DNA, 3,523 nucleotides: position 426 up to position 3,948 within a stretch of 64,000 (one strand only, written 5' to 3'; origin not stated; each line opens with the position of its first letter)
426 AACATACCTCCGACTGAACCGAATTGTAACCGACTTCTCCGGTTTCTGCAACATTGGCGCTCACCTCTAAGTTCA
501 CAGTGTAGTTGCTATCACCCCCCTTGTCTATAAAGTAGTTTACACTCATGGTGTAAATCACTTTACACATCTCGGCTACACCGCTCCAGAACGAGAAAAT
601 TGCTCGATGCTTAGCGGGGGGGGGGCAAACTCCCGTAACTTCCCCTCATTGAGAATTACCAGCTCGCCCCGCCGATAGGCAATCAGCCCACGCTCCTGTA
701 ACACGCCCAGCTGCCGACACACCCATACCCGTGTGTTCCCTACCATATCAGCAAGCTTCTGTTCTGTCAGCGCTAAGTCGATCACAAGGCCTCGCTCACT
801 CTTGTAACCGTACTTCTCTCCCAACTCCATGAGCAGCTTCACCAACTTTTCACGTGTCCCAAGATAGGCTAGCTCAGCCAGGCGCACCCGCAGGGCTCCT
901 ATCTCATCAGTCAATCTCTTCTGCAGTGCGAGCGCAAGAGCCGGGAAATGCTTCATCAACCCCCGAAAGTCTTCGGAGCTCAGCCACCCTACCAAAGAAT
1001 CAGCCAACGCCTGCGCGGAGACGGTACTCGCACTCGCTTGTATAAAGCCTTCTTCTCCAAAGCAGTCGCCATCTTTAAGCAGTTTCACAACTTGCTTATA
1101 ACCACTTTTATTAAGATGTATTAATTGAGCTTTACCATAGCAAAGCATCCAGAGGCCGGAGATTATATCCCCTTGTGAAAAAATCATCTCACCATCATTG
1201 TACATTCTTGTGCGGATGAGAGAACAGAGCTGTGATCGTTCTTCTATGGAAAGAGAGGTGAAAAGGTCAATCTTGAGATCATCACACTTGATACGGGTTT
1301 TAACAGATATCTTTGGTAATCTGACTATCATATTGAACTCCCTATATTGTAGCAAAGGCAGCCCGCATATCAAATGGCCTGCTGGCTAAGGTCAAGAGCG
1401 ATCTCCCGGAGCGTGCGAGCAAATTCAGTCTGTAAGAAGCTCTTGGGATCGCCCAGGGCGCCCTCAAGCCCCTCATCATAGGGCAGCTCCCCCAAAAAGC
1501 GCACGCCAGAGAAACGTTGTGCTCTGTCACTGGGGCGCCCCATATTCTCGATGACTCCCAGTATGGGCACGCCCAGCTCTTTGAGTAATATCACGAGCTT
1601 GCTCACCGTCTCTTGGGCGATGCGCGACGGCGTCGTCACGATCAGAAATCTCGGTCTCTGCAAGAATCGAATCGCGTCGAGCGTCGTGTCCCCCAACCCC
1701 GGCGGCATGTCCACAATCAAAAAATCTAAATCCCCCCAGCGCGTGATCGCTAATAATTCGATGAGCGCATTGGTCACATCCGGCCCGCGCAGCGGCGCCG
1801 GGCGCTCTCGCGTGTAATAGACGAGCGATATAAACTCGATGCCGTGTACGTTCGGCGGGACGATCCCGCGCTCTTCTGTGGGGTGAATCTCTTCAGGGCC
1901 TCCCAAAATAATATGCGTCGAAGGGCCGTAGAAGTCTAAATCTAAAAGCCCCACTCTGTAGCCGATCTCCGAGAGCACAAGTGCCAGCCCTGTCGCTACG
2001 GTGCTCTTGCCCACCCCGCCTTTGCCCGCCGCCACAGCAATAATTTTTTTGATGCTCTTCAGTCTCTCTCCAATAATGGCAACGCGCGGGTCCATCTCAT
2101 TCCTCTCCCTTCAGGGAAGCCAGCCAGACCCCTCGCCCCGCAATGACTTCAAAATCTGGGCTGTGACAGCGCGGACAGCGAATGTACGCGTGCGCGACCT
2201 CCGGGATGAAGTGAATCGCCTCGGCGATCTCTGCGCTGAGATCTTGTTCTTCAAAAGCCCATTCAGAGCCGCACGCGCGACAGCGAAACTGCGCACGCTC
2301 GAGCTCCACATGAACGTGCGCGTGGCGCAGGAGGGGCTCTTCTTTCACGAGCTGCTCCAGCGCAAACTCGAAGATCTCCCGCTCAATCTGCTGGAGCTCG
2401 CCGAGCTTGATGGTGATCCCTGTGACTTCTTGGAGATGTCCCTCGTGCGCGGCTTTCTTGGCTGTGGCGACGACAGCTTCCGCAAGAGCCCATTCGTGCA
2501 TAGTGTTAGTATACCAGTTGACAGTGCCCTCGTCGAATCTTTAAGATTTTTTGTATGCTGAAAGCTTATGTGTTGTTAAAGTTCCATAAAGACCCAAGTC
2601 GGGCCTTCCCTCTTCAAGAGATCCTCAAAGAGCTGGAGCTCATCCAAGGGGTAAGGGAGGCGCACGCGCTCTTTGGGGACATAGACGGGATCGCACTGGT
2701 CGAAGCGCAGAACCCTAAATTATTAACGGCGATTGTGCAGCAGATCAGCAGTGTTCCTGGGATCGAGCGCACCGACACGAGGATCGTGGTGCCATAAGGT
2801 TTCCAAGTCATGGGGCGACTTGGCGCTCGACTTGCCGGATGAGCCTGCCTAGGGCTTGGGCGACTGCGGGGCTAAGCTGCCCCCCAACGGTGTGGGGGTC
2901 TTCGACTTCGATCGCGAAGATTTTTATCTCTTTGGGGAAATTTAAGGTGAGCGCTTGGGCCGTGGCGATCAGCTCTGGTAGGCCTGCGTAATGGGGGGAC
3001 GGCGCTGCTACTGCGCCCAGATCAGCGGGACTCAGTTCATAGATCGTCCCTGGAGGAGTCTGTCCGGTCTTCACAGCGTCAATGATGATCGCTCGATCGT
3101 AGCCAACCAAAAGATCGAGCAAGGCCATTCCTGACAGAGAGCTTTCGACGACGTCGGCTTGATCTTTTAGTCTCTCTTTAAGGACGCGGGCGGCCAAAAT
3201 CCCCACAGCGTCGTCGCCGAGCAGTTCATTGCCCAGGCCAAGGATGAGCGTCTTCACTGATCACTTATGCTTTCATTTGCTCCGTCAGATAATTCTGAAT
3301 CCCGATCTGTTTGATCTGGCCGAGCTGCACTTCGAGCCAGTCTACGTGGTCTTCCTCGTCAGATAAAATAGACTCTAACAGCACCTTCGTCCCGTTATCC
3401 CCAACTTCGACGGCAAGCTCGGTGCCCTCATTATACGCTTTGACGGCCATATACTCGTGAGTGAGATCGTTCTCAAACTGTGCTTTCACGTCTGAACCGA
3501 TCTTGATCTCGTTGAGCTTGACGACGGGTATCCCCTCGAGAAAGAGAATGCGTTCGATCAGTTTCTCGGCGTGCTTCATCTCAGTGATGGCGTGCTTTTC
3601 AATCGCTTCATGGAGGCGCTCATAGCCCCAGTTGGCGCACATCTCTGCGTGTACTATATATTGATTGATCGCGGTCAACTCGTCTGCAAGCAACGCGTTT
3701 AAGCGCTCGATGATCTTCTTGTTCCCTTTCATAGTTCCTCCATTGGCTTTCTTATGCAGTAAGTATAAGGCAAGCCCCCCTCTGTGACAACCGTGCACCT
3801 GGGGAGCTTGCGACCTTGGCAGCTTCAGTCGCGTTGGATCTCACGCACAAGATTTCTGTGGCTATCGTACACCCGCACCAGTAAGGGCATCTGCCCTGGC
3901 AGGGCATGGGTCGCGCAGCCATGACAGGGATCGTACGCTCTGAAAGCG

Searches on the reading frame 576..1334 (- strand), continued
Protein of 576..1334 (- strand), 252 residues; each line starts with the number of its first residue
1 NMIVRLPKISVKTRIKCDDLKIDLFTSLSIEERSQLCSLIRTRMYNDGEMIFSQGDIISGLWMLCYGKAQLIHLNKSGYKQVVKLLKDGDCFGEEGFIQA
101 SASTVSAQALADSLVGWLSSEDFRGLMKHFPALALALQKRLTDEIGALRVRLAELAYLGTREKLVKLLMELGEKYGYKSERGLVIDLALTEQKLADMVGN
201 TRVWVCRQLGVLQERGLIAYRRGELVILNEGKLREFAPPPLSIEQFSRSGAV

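Call 30: search_solved_structures(query=window:576-1331:-, max_evalue=0.001, show_alignments=3)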
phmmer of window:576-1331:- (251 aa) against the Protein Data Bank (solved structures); distinct sequences matched with E-value up to 0.001: 84 (the best 60 are shown).
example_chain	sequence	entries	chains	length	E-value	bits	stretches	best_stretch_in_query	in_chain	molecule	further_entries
7ets_A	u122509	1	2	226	1.7e-17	67.3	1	23-231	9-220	Crp/Fnr family transcriptional regulator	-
2xgx_A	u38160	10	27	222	2.9e-16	63.2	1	41-231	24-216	GLOBAL NITROGEN REGULATOR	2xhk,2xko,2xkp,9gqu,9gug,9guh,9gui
4ev0_A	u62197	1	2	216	2.9e-15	60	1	23-234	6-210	Transcription regulator, Crp family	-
8h3v_X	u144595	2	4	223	5.6e-15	59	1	45-226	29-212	NtcA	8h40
3la2_A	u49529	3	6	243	7.3e-15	58.7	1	45-226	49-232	Global nitrogen regulator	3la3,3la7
4cyd_A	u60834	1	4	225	7.7e-14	55.3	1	37-227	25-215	PROBABLE TRANSCRIPTION REGULATOR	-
4byy_A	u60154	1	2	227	7.9e-14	55.3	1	37-227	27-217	TRANSCRIPTIONAL REGULATOR, CRP/FNR FAMILY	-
3r6s_A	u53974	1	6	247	1e-13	54.9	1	38-227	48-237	transcription regulator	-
2gau_A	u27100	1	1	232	1.5e-11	47.8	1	21-224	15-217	transcriptional regulator, Crp/Fnr family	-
5kbf_A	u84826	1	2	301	7.1e-11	45.6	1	21-126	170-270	CAMP-dependent protein kinase regulatory subunit, putative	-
3h3u_A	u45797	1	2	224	4.9e-10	42.9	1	44-229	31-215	PROBABLE TRANSCRIPTIONAL REGULATORY PROTEIN (PROBABLY CRP/FNR-FAMILY)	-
3mzh_A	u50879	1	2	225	5e-10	42.8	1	43-229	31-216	PROBABLE TRANSCRIPTIONAL REGULATORY PROTEIN (PROBABLY CRP/FNR-FAMILY)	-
3d0s_A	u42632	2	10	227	5.1e-10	42.8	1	43-229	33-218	TRANSCRIPTIONAL REGULATORY PROTEIN | PROBABLE TRANSCRIPTIONAL REGULATORY PROTEIN (PROBABLY CRP/ FNR-FAMILY)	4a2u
7ff9_A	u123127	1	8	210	5.9e-10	42.6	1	35-226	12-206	cAMP-activated global transcriptional regulator Vfr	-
2oz6_A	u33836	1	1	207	6e-10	42.6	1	35-226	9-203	Virulence Factor Regulator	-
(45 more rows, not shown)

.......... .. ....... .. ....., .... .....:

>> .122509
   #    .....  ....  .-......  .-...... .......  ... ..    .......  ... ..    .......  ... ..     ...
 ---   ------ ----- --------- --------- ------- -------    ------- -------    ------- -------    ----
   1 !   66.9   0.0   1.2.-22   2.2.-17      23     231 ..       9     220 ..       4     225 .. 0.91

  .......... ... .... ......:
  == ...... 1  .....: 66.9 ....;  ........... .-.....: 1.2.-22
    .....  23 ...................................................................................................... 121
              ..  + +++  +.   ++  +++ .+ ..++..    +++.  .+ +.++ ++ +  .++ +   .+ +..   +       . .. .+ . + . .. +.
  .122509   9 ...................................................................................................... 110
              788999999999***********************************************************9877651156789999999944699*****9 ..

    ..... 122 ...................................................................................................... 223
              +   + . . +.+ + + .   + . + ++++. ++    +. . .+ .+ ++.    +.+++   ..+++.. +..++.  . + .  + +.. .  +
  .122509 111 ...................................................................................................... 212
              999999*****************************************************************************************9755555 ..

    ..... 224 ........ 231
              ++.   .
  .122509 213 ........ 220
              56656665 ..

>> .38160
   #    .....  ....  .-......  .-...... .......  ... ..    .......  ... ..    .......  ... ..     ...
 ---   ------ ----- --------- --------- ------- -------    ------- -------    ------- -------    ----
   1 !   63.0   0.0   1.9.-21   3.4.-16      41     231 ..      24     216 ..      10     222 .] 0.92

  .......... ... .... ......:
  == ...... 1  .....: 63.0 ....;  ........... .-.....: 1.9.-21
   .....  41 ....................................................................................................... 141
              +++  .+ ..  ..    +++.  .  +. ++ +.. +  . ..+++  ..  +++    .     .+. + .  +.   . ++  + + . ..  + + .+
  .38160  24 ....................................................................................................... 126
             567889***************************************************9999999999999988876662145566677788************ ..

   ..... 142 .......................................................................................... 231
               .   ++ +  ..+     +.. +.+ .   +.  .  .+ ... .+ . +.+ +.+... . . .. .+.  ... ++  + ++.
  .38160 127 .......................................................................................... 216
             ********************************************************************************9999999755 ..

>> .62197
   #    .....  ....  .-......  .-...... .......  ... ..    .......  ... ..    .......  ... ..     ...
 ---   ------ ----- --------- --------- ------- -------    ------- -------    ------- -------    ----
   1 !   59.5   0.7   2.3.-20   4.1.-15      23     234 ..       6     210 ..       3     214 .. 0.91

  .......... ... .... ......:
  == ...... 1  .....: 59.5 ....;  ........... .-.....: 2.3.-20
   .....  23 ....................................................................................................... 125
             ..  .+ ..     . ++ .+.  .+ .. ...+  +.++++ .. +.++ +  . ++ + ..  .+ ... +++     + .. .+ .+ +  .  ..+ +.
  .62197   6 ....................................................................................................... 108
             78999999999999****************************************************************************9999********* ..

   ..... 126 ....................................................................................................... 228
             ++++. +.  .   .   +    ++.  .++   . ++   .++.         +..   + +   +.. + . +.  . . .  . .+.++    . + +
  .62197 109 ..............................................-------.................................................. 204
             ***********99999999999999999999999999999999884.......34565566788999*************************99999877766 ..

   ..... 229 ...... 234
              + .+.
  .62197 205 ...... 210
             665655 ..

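Call 31: search_protein_families(library=ncbifam, proteins=[window:576-1331:-, L047:6852-7667:+, L049:922-1833:+], max_evalue=0.01)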
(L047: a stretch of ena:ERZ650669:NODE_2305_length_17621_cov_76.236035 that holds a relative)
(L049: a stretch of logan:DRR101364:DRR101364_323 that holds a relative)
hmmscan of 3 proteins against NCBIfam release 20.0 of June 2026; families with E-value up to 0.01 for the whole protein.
window:576-1331:- (251 aa): 14 families
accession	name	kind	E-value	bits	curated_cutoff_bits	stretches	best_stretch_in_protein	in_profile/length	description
TIGR03697.1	NtcA_cyano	equivalog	3.2e-15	56.4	244.95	1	47-229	1-185/193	global nitrogen regulator NtcA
NF008732.0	PRK11753.1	equivalog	3.5e-15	56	266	1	36-226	20-210/214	cAMP-activated global transcriptional regulator CRP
NF053664.1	TransRegPtrACyano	equivalog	7.6e-15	54.7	300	1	59-227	29-190/196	Crp/Fnr family transcriptional regulator PtrA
NF045989.1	TransRegFnrLRhodb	equivalog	1.3e-13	50.7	300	1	30-221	27-219/245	transcriptional regulator FnrL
NF050806.1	TransRegFixKCaul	equivalog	3.3e-12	46.1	300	1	41-229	25-206/215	transcriptional regulator FixK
NF008365.0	PRK11161.1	subfamily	1.7e-11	43.9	228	1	12-236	16-243/250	fumarate/nitrate reduction transcriptional regulator Fnr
NF041163.2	encap_f2b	equivalog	2.5e-10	40.1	400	1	32-139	88-196/450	family 2B encapsulin nanocompartment shell protein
NF006901.0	PRK09392.1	equivalog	3.7e-08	33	211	1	23-243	14-228/236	transcriptional activator FtrB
NF010499.0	PRK13918.1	equivalog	6.8e-07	29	274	1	35-236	8-201/205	CRP/FNR family transcriptional regulator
NF052518.1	TransRegLdrP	equivalog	3.8e-06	27.1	300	1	45-225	5-179/195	transcriptional regulator LdrP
NF058543.1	ActPatMycb56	equivalog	5.8e-06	25.4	460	1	22-136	2-114/317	acetyltransferase Pat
TIGR03896.1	cyc_nuc_ocin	subfamily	0.00034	20.1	161.05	1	47-128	169-250/317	bacteriocin-type transport-associated protein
NF007707.0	PRK10402.1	subfamily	0.0016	18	180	1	38-123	30-115/226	transcriptional regulator YeiL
NF050815.1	TransActFtrBCaul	equivalog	0.003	16.9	300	1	22-216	15-204/251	transcriptional activator FtrB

L047:6852-7667:+ (271 aa): 0 families

L049:922-1833:+ (303 aa): 0 families

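Call 58: find_encoding_contigs(protein=P0023, flank=3000, max_places=2)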
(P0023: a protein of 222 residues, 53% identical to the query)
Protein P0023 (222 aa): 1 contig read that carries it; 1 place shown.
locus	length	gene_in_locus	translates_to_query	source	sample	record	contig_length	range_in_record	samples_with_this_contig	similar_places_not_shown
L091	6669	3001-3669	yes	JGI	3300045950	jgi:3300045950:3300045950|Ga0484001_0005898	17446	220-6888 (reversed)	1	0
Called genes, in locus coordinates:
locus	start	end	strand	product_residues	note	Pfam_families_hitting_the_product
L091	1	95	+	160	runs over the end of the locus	PF03652:RuvX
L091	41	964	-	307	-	-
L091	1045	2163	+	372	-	-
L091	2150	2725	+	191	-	-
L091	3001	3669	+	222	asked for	PF00027:cNMP_binding, PF13545:HTH_Crp_2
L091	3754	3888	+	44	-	-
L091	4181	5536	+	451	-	PF04055:Radical_SAM, PF13353:Fer4_12 (weak), PF13186:SPASM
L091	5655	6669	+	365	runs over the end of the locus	PF00083:Sugar_tr (faint), PF07690:MFS_1, PF13347:MFS_2 (weak), PF07690:MFS_1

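Call 59: find_encoding_contigs(protein=P0007, flank=3000, max_places=2)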
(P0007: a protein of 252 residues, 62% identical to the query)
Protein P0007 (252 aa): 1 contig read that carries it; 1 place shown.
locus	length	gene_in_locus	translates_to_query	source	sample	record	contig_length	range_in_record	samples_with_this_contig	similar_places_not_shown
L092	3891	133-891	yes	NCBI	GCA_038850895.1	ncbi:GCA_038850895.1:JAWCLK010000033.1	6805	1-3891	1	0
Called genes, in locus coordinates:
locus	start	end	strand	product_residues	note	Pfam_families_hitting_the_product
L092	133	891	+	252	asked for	PF00027:cNMP_binding, PF13545:HTH_Crp_2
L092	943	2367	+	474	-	PF05402:PqqD, PF04055:Radical_SAM, PF13353:Fer4_12 (weak), PF13186:SPASM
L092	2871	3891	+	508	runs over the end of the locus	PF22842:Pel9A-like_beta_helix (weak), PF05048:NosD, PF13229:Beta_helix, PF22842:Pel9A-like_beta_helix (weak), PF13229:Beta_helix (weak)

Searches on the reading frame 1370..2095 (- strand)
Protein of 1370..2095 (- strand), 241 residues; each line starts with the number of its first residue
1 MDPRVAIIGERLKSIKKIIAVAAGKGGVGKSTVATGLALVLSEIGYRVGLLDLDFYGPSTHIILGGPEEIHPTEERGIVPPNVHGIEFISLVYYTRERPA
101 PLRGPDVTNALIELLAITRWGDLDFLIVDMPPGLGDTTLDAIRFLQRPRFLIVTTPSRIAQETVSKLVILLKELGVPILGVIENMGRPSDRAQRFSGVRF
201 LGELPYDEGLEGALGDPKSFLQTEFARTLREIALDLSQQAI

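Call 5: search_protein_families(library=pfam, proteins=[window:1370-2095:-], max_evalue=0.01)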
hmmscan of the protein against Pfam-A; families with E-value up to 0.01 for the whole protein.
window:1370-2095:- (241 aa): 7 families
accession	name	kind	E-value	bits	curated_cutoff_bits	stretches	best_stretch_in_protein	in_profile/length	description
PF10609.15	ParA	-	9.8e-55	186.1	27.1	1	15-186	2-175/246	NUBPL iron-transfer P-loop NTPase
PF01656.29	CbiA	-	7.4e-16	58.7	25.4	1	19-211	1-116/125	CobQ/CobB/MinD/ParA nucleotide binding domain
PF13614.12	AAA_31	-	6.4e-12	46.2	27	1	17-60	2-45/177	AAA domain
PF09140.17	MipZ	-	1.7e-06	28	20.7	1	18-65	2-49/262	ATPase MipZ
PF02374.21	ArsA_ATPase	-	2.6e-06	27.3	24.3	1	21-54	5-38/305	Anion-transporting ATPase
PF13500.12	AAA_26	-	0.00017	22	27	0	135-211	117-195/198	AAA domain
PF00142.24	Fer4_NifH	-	0.0016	18.4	25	1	23-67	6-50/271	4Fe-4S iron sulfur cluster binding proteins, NifH/frxC family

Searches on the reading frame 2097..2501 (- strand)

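Call 5: search_protein_families(library=pfam, proteins=[window:2097-2501:-], max_evalue=0.01)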
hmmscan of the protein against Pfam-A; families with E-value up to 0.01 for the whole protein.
window:2097-2501:- (134 aa): 5 families
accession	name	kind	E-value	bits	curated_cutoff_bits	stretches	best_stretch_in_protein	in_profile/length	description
PF01155.25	HypA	-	1.7e-25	89.7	28.9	1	1-130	1-110/112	Hydrogenase/urease nickel incorporation, metallochaperone, hypA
PF12760.12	Zn_ribbon_IS1595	-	0.0031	17.9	25.4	0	107-126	19-38/46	Transposase zinc-ribbon domain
PF08271.17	Zn_Ribbon_TF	-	0.0032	17.4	29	0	108-119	2-13/43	TFIIB zinc-binding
PF23451.1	Zn_ribbon_PaaD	-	0.0058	16.7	27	0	105-121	13-29/53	PaaD zinc beta ribbon domain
PF01873.23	eIF-5_eIF-2B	-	0.0085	16.4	27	0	104-125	85-106/117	Domain found in IF2B/IF5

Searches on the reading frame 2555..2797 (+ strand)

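Call 5: search_protein_families(library=pfam, proteins=[window:2555-2797:+], max_evalue=0.01)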
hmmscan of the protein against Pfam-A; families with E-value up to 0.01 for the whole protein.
window:2555-2797:+ (80 aa): 1 family
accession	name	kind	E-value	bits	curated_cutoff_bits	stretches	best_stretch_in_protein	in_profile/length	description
PF01037.27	AsnC_trans_reg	-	3e-10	40.3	25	1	16-78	9-70/73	Lrp/AsnC ligand binding domain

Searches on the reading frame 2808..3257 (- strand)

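Call 5: search_protein_families(library=pfam, proteins=[window:2808-3257:-], max_evalue=0.01)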
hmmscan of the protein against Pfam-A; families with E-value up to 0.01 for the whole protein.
window:2808-3257:- (149 aa): 1 family
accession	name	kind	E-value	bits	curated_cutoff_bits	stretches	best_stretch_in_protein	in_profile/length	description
PF01750.23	HycI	-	9.2e-14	51.8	23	1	24-145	5-129/130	Hydrogenase maturation protease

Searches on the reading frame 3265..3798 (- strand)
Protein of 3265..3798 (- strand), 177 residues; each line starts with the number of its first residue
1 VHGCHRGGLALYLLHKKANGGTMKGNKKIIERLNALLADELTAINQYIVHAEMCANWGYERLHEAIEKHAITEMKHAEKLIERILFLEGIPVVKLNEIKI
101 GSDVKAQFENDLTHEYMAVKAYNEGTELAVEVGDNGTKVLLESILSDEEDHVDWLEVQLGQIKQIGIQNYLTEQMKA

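Call 5: search_protein_families(library=pfam, proteins=[window:3265-3798:-], max_evalue=0.01)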
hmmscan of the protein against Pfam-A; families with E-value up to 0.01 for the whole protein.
window:3265-3798:- (177 aa): 3 families
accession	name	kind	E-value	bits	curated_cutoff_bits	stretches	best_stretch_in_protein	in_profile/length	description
PF00210.30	Ferritin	-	1.4e-38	132.5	24.5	1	30-165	1-142/142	Ferritin-like domain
PF02915.23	Rubrerythrin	-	0.00021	22.1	22.8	1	37-154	7-132/137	Rubrerythrin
PF05974.18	DUF892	-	0.0048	17.4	23.7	0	114-160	105-151/159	Domain of unknown function (DUF892)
